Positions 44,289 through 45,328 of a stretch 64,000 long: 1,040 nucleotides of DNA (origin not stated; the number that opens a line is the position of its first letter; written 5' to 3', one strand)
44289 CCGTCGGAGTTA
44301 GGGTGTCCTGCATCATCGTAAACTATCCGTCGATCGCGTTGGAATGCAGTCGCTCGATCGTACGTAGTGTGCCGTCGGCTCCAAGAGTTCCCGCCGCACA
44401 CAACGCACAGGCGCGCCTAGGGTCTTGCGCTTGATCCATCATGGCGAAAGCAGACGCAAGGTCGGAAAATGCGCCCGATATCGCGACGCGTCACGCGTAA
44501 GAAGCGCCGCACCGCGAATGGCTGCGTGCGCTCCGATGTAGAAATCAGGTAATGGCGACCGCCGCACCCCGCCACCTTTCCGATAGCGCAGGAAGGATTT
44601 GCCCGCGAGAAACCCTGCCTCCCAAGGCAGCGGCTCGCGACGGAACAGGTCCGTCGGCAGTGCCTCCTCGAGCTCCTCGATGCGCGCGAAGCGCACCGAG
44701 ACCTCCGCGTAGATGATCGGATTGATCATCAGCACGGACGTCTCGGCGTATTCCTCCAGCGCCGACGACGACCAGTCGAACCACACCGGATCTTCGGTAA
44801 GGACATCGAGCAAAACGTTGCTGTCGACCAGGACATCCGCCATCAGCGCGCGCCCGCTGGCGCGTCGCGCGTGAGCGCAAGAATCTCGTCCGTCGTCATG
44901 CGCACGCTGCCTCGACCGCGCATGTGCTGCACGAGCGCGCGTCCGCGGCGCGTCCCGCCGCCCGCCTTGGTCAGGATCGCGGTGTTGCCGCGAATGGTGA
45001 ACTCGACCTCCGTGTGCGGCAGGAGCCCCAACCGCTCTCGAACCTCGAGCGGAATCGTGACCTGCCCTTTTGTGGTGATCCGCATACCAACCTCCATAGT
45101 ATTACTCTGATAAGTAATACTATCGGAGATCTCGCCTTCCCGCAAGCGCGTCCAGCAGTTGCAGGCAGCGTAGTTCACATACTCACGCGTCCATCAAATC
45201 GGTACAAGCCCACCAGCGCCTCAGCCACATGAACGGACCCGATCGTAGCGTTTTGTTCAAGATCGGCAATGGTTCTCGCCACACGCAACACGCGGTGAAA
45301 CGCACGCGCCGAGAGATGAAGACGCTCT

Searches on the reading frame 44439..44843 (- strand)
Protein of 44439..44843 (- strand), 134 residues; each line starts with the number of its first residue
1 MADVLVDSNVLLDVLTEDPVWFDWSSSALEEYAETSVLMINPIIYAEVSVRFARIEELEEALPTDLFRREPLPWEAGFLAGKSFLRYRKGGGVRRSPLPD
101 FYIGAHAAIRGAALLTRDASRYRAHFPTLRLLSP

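Call 37: search_protein_families(library=pfam, proteins=[window:44439-44843:-], max_evalue=0.001)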
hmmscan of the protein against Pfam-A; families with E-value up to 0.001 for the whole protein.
window:44439-44843:- (134 aa): 1 family
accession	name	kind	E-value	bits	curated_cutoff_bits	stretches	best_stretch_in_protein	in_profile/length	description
PF01850.27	PIN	-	2.1e-09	38.4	23.6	1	4-120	1-113/120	PIN domain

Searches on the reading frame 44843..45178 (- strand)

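Call 37: search_protein_families(library=pfam, proteins=[window:44843-45178:-], max_evalue=0.001)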
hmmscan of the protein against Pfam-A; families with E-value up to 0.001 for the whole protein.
window:44843-45178:- (111 aa): 2 families
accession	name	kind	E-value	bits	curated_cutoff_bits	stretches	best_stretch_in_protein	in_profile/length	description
PF04014.23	MazE_antitoxin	-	1.7e-06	28.3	24.7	1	34-73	4-44/48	Antidote-toxin recognition MazE, bacterial antitoxin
PF15937.10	PrlF_antitoxin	-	0.00025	21.6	32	1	33-72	3-43/99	prlF antitoxin for toxin YhaV_toxin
